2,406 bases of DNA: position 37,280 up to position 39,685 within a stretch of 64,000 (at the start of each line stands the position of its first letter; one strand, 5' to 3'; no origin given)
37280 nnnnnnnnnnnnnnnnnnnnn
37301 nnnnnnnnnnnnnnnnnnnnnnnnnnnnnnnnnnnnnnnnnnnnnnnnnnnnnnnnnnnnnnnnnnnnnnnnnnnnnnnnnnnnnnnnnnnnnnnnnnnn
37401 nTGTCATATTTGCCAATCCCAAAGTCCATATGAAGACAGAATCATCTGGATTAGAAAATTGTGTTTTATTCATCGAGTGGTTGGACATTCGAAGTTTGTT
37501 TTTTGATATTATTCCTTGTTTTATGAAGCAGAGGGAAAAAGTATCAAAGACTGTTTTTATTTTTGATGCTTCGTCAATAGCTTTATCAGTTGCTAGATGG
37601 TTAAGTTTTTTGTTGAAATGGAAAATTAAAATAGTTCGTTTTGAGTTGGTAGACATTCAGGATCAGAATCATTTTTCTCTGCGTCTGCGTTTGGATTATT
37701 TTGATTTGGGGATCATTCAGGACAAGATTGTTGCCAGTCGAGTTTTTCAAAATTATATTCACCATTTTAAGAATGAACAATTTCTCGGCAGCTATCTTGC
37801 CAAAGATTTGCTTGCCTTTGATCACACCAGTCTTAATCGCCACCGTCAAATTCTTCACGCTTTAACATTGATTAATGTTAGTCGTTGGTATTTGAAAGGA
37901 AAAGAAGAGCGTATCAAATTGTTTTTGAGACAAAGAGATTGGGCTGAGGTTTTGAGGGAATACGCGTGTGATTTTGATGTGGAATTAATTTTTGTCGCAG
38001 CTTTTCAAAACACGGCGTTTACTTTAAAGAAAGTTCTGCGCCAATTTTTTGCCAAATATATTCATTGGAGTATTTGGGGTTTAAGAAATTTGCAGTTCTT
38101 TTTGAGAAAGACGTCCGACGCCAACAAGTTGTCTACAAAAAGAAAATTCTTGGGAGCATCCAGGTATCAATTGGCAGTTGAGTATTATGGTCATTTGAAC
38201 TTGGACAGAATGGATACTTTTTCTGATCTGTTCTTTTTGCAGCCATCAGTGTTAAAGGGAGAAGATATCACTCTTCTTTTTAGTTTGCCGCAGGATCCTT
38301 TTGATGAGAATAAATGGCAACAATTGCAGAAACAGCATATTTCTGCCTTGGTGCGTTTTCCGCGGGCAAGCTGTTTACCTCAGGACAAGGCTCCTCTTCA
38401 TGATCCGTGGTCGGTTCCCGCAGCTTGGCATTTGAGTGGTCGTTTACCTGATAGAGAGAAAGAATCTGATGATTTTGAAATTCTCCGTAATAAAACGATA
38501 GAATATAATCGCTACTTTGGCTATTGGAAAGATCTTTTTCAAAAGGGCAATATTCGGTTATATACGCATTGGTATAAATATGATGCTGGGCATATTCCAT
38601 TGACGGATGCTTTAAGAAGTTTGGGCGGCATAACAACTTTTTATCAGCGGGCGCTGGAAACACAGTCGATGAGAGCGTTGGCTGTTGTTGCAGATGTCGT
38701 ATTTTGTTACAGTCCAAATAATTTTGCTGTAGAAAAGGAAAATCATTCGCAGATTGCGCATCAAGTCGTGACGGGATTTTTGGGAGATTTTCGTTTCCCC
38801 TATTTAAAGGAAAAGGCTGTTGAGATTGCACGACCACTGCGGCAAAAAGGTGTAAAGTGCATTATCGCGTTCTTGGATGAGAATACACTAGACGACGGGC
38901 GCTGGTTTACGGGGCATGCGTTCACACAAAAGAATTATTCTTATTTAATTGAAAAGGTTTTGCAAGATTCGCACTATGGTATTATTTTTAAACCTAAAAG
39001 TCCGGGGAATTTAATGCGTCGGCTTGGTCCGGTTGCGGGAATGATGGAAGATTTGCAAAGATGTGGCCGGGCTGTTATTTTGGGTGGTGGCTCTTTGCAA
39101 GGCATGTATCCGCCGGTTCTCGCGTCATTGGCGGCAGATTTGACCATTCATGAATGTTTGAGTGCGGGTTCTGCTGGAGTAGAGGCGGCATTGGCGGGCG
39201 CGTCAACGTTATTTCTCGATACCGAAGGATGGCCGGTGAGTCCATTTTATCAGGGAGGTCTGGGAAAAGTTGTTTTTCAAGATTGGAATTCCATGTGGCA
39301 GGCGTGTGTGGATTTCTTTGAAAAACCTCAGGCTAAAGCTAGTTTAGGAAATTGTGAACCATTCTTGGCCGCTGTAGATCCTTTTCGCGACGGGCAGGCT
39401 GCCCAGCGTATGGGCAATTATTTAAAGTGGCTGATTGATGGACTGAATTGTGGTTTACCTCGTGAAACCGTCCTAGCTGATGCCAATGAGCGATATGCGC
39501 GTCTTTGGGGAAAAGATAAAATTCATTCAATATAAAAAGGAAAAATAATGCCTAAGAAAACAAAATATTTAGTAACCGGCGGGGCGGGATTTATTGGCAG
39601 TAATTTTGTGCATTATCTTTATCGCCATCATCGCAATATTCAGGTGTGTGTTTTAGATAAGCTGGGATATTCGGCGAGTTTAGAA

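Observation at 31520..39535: Polyprenyl-phosphate glycosylation module (LAB_N protein, GtrB/ArnC-like GT2, GT-C) interleaved with three large unassigned proteins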

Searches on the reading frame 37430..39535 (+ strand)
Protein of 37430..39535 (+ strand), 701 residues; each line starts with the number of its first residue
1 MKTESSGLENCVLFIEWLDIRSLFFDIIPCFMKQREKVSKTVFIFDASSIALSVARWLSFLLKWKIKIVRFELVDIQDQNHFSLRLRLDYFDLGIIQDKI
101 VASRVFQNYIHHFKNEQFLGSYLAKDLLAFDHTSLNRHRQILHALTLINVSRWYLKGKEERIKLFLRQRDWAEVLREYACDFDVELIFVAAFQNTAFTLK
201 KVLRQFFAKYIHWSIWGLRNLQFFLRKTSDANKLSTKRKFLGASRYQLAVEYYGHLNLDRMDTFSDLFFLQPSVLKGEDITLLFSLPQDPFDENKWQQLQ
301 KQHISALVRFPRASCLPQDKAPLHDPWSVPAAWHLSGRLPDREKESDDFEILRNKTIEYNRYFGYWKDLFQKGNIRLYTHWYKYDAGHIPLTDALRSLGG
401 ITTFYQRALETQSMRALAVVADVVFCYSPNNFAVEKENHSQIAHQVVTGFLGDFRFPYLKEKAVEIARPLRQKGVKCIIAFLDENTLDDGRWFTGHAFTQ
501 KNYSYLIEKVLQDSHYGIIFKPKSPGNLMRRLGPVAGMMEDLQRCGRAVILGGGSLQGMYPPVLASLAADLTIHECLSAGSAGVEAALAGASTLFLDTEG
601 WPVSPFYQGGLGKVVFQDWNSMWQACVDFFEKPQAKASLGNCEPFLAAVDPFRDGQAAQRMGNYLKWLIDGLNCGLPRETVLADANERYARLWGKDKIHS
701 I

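Call 5: search_protein_families(library=pfam, proteins=[window:37430-39535:+], max_evalue=0.01)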
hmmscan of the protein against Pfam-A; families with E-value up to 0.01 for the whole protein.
window:37430-39535:+ (701 aa): 0 families

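Call 6: search_protein_families(library=ncbifam, proteins=[window:37430-39535:+], max_evalue=0.01)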
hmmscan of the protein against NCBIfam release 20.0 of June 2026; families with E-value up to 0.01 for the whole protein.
window:37430-39535:+ (701 aa): 0 families

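Call 10: search_solved_structures(query=window:37430-39535:+, max_evalue=10)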
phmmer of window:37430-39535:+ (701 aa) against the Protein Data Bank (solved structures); distinct sequences matched with E-value up to 10: 0.

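Call 19: find_homologous_proteins(query=window:37430-39535:+)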
Query window:37430-39535:+ (701 aa): 35 proteins with E <= 0.001 among 8000 candidates.
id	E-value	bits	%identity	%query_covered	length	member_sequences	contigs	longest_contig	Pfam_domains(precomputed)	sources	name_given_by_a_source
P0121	0.0e+0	1643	100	100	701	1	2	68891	-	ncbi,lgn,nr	ncbi:MAG: hypothetical protein H6753_03755 [Candidatus Omnitrophica bacterium]|nr:hypothetical prote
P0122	0.0e+0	1442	88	100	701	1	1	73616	-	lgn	-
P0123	0.0e+0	1322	80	100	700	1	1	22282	-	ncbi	-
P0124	0.0e+0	1114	69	99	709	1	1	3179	-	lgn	-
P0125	0.0e+0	1113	68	100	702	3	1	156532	-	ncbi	-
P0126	0.0e+0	1100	70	98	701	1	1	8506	-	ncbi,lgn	-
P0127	0.0e+0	1053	65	100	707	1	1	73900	-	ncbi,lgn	-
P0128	0.0e+0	1049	65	98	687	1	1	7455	-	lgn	-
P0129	0.0e+0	1028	69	92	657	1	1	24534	-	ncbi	-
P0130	3.8e-155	536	40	92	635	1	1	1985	-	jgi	jgi:hypothetical protein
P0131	5.2e-155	536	41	98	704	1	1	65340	-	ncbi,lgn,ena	-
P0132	3.2e-154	533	39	97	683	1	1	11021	-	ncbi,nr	ncbi:MAG: hypothetical protein Q7R79_02580 [bacterium]|nr:hypothetical protein [bacterium]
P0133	1.2e-153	531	39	99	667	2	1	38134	-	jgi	jgi:hypothetical protein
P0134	8.1e-153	528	39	98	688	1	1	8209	-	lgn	-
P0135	1.5e-151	524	40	95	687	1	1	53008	-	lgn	-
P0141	1.4e-136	475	37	98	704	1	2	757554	-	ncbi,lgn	-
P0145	3.2e-133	464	36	98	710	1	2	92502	-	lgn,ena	-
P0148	1.6e-127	445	36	98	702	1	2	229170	-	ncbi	-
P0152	1.3e-123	432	36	94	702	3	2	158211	-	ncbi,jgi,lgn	-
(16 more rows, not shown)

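Call 27: search_solved_structures(query=A1, max_evalue=10)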
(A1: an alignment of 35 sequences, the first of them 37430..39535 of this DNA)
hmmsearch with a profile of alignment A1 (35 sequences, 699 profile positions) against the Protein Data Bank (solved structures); distinct sequences matched with E-value up to 10: 1.
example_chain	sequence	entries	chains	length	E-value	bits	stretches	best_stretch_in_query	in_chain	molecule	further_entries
6k8z_A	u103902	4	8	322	1.9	9.9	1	440-499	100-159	Pyridoxal kinase, putative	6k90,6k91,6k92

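Call 36: predict_structure(alignment_id=A1)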
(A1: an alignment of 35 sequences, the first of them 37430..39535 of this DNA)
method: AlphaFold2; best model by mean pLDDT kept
length: 701 residues; sequences in the alignment: 35
mean_pLDDT: 89.2   pTM: 0.89
mean pLDDT of the five models: 89.2, 89.1, 88.2, 87.1, 87.0
residues with pLDDT >= 90: 463; 70-90: 200; 50-70: 15; < 50: 23
segments of 3 or more residues with pLDDT < 50: 1-8, 229-243
pLDDT, mean of each block of 10 residues (from residue 1): 43 93 90 80 93 91 90 86 89 95 94 85 92 83 95 83 92 95 93 80 84 81 60 38 76 90 91 95 94 95 94 89 87 86 81 94 95 96 93 96 90 90 95 94 96 93 94 97 91 90 96 96 90 94 95 77 96 89 93 91 84 94 96 92 89 94 98 96 98 95 85
secondary structure, 60 per line:
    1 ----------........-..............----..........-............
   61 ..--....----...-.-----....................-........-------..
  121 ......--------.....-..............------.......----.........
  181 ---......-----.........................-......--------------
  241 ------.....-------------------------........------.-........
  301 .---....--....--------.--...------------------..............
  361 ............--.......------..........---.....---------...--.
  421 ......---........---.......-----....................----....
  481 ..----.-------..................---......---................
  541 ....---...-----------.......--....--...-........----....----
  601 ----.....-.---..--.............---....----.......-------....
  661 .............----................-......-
elements in order (helices of 4 or more, strands of 3 or more residues): E11-18 H20-33 E38-47 H49-62 E65-68 H84-102 H104-111 H119-126 H135-139 H141-154 E161-167 H172-180 E184-189 H195-219 H221-226 E247-251 E280-284 H293-301 E305-308 H347-372 E375-381 H388-397 E401-405 E420-426 H430-437 E441-447 H453-472 E477-482 H496-512 E516-521 H525-544 E548-550 H562-568 E571-574 H581-588 E593-596 H605-609 H619-631 H635-638 H643-649 H657-673 H678-693 E698-700
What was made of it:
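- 37430..39535 (+): P701 (701 aa): a soluble GT-B-fold protein, probably a nucleotide-sugar (likely CMP-ulosonic acid) glycosyltransferase. AlphaFold2 pLDDT 89.2 (call 36).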

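Call 42: fold_search(model_id=the predicted structure, library=pdb)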
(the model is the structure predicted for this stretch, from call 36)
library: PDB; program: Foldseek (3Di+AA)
matches with E <= 10: 1362; with E <= 0.001: 75
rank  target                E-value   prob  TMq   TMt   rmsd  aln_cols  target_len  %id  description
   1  3dzc_A                4.8e-07  1.00  0.31  0.52  10.4       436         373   12  2.35 Angstrom resolution structure of WecB (VC0917), a UDP-N-acetylglucosamine 2-epimerase from Vibrio cholerae. (released 2008-08-12)
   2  5enz_A                6.6e-07  1.00  0.30  0.52   9.8       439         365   10  S. aureus MnaA-UDP co-structure (released 2016-04-27)
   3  5enz_B                1.0e-06  1.00  0.29  0.49  11.4       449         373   10  S. aureus MnaA-UDP co-structure (released 2016-04-27)
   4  1v4v_A                1.1e-06  1.00  0.34  0.56   8.2       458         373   12  Crystal Structure Of UDP-N-Acetylglucosamine 2-Epimerase From Thermus Thermophilus HB8 (released 2003-12-02)
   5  5xvs_A                1.1e-06  1.00  0.31  0.55   9.4       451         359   10  Crystal structure of UDP-GlcNAc 2-epimerase NeuC complexed with UDP (released 2018-04-11)
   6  3ot5_C                1.8e-06  1.00  0.36  0.60   6.7       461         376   11  2.2 Angstrom Resolution Crystal Structure of putative UDP-N-acetylglucosamine 2-epimerase from Listeria monocytogenes (released 2010-09-22)
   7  7vza_A                2.4e-06  1.00  0.33  0.57   9.3       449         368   12  The crystal structure of Non-hydrolyzing UDPGlcNAc 2-epimerase in complex with UDP (released 2022-11-16)
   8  9cm8_B                3.3e-06  1.00  0.32  0.54   7.5       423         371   15  UDP-GlcNAc 2-epimerase MnaA of Paenibacillus alvei (released 2024-10-02)
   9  1v4v_B                3.9e-06  1.00  0.35  0.59   8.0       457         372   11  Crystal Structure Of UDP-N-Acetylglucosamine 2-Epimerase From Thermus Thermophilus HB8 (released 2003-12-02)
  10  1f6d_A                4.3e-06  1.00  0.36  0.60   8.0       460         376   11  THE STRUCTURE OF UDP-N-ACETYLGLUCOSAMINE 2-EPIMERASE FROM E. COLI. (released 2000-12-13)
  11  9cm8_A                5.1e-06  1.00  0.32  0.54   7.2       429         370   14  UDP-GlcNAc 2-epimerase MnaA of Paenibacillus alvei (released 2024-10-02)
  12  8hoj_A                7.9e-06  1.00  0.26  0.37  12.5       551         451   10  Crystal structure of UGT71AP2 in complex with UDP (released 2023-12-13)
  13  8dtg_A                9.3e-06  1.00  0.27  0.24  10.8       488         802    9  Cryo-EM structure of Arabidopsis SPY alternative conformation 1 (released 2023-03-08)
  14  5djs_A                1.0e-05  1.00  0.26  0.32  11.1       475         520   12  Thermobaculum terrenum O-GlcNAc transferase mutant - K341M (released 2015-10-28)
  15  3nb0_B                1.2e-05  1.00  0.25  0.26  12.3       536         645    9  Glucose-6-Phosphate activated form of Yeast Glycogen Synthase (released 2010-10-06)
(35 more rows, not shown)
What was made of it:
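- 37430..39535 (+): Foldseek matches UDP-GlcNAc 2-epimerases, SPY/OGT, TagF, MurG and MGD1, E 5e-7 to 3e-4 (call 42).
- On GT-B glycosyltransferase superfamily: AlphaFold2 pLDDT 89.2; Foldseek matches GT-B enzymes and GT-B-like 2-epimerases, E 5e-7 to 3e-4 (calls 36, 42).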

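Call 43: find_encoding_contigs(protein=P0141, flank=10000, max_places=1)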
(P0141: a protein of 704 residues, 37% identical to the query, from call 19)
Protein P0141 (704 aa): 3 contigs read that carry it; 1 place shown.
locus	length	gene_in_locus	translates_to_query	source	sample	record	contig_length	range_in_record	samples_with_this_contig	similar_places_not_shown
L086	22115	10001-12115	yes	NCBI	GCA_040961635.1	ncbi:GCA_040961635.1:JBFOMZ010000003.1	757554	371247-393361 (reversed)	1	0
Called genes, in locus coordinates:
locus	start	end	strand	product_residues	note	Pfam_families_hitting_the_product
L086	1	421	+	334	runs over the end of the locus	PF03102:NeuB, PF08666:SAF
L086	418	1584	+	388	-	PF02350:Epimerase_2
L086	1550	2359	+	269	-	PF00106:adh_short, PF13561:adh_short_C2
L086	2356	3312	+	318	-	PF01408:GFO_IDH_MocA, PF02894:GFO_IDH_MocA_C, PF22725:GFO_IDH_MocA_C3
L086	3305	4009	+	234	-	PF02348:CTP_transf_3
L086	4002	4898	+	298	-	PF00977:His_biosynth, PF03060:NMO (faint), PF05690:ThiG (faint)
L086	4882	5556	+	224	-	PF00117:GATase, PF07685:GATase_3 (weak)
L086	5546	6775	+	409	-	-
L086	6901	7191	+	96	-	PF07578:LAB_N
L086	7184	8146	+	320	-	PF00535:Glycos_transf_2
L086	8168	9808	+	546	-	-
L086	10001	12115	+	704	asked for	-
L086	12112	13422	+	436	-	PF01943:Polysacc_synt, PF13440:Polysacc_synt_3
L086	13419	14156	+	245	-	PF04199:Cyclase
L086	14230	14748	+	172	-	-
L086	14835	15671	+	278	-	-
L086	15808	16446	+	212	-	PF03167:UDG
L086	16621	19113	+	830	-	-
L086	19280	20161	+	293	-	-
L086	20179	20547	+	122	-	-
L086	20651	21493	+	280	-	PF13489:Methyltransf_23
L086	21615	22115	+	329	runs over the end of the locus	PF04055:Radical_SAM, PF13186:SPASM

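Call 44: find_encoding_contigs(protein=P0152, flank=10000, max_places=1)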
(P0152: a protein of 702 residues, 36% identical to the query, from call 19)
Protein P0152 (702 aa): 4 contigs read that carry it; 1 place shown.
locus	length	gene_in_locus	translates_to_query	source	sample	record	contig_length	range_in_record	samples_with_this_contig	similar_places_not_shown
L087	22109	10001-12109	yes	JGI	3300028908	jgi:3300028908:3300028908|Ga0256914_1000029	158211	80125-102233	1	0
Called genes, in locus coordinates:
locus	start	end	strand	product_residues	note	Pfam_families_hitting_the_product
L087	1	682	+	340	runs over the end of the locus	PF01266:DAO (weak), PF02558:ApbA, PF03807:F420_oxidored (faint), PF08546:ApbA_C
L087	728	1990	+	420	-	PF00109:ketoacyl-synt, PF02801:Ketoacyl-synt_C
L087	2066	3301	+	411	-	PF00109:ketoacyl-synt, PF02801:Ketoacyl-synt_C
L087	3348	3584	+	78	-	PF00550:PP-binding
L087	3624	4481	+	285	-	PF04199:Cyclase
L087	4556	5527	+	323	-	PF00535:Glycos_transf_2, PF10111:Glyco_tranf_2_2 (faint), PF13641:Glyco_tranf_2_3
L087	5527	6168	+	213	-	PF04199:Cyclase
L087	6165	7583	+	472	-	PF02310:B12-binding, PF04055:Radical_SAM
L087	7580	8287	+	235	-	PF02348:CTP_transf_3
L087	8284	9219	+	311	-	PF00389:2-Hacid_dh, PF02826:2-Hacid_dh_C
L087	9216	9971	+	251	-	PF00106:adh_short, PF01370:Epimerase (weak), PF08659:KR (weak), PF13561:adh_short_C2, PF23441:SDR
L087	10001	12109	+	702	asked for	-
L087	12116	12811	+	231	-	PF20582:UPF0758_N, PF04002:RadC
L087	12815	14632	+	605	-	-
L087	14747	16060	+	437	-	PF13173:AAA_14, PF13635:DUF4143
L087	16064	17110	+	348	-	PF01408:GFO_IDH_MocA, PF02894:GFO_IDH_MocA_C, PF22725:GFO_IDH_MocA_C3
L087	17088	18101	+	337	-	PF13489:Methyltransf_23, PF08241:Methyltransf_11 (weak)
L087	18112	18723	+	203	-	PF13580:SIS_2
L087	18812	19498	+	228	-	PF00923:TAL_FSA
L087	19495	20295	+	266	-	PF03328:HpcH_HpaI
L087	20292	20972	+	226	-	PF00702:Hydrolase, PF13419:HAD_2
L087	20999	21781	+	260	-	PF00106:adh_short, PF08659:KR, PF13561:adh_short_C2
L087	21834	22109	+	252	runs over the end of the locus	PF00106:adh_short, PF08659:KR, PF23441:SDR (faint), PF13561:adh_short_C2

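Call 45: find_encoding_contigs(protein=P0148, flank=10000, max_places=1)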
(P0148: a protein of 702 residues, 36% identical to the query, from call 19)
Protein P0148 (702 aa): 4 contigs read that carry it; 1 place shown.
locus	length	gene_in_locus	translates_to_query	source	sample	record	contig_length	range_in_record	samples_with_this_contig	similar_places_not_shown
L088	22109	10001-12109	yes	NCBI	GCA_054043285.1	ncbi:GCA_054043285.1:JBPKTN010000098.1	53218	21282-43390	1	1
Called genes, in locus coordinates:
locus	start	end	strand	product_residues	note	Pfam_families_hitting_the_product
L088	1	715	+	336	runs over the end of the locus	PF02558:ApbA, PF08546:ApbA_C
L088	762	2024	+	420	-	PF00109:ketoacyl-synt, PF02801:Ketoacyl-synt_C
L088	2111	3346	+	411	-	PF00109:ketoacyl-synt, PF02801:Ketoacyl-synt_C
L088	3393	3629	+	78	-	PF00550:PP-binding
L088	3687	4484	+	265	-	PF04199:Cyclase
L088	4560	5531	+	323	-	PF00535:Glycos_transf_2, PF10111:Glyco_tranf_2_2 (faint), PF13641:Glyco_tranf_2_3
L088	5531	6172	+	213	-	PF04199:Cyclase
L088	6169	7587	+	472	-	PF02310:B12-binding, PF04055:Radical_SAM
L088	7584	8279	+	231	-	PF02348:CTP_transf_3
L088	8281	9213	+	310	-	PF00389:2-Hacid_dh, PF02826:2-Hacid_dh_C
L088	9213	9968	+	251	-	PF00106:adh_short, PF01370:Epimerase (weak), PF08659:KR (weak), PF13561:adh_short_C2, PF23441:SDR (weak)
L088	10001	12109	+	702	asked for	-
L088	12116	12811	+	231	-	PF20582:UPF0758_N, PF04002:RadC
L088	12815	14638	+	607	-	-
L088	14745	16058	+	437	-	PF13173:AAA_14, PF13635:DUF4143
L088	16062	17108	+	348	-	PF01408:GFO_IDH_MocA, PF02894:GFO_IDH_MocA_C, PF22725:GFO_IDH_MocA_C3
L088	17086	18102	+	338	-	PF13489:Methyltransf_23, PF08241:Methyltransf_11 (weak)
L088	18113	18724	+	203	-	PF13580:SIS_2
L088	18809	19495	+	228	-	PF00923:TAL_FSA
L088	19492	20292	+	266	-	PF03328:HpcH_HpaI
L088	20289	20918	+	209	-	PF00702:Hydrolase, PF13419:HAD_2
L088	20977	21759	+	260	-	PF00106:adh_short, PF08659:KR, PF13561:adh_short_C2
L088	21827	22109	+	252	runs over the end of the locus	PF00106:adh_short, PF08659:KR, PF13561:adh_short_C2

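Call 65: find_encoding_contigs(protein=P0145, flank=10000, max_places=1)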
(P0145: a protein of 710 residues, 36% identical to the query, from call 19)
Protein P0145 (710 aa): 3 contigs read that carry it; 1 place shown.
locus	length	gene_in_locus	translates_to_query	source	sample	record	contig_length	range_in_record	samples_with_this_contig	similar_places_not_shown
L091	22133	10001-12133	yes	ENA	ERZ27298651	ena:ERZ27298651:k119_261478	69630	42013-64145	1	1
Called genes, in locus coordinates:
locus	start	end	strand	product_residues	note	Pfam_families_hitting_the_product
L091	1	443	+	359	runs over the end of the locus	PF00571:CBS (faint), PF00483:NTP_transferase, PF12804:NTP_transf_3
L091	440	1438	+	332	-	PF01073:3Beta_HSD, PF01370:Epimerase, PF02719:Polysacc_synt_2, PF04321:RmlD_sub_bind, PF05368:NmrA, PF13460:NAD_binding_10, PF16363:GDP_Man_Dehyd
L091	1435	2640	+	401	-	PF01041:DegT_DnrJ_EryC1, PF00155:Aminotran_1_2 (weak)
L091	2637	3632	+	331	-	PF00535:Glycos_transf_2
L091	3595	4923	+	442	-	PF04055:Radical_SAM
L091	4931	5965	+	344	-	PF01073:3Beta_HSD, PF01370:Epimerase, PF04321:RmlD_sub_bind, PF13460:NAD_binding_10, PF16363:GDP_Man_Dehyd, PF07993:NAD_binding_4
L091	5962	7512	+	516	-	PF02310:B12-binding, PF04055:Radical_SAM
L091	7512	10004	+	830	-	-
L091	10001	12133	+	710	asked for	-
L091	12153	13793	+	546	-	-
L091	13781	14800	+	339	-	PF01408:GFO_IDH_MocA, PF02894:GFO_IDH_MocA_C, PF22725:GFO_IDH_MocA_C3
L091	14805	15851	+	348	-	PF13489:Methyltransf_23 (weak)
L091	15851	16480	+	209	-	PF13580:SIS_2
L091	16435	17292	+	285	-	PF03328:HpcH_HpaI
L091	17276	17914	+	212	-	PF00702:Hydrolase, PF12710:HAD, PF13419:HAD_2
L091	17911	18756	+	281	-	PF00106:adh_short, PF13561:adh_short_C2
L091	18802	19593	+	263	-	PF00106:adh_short, PF01370:Epimerase (weak), PF08659:KR, PF13561:adh_short_C2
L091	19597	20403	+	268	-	PF02348:CTP_transf_3, PF12804:NTP_transf_3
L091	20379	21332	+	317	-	PF00389:2-Hacid_dh, PF02826:2-Hacid_dh_C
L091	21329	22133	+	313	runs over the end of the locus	PF00535:Glycos_transf_2, PF10111:Glyco_tranf_2_2, PF13641:Glyco_tranf_2_3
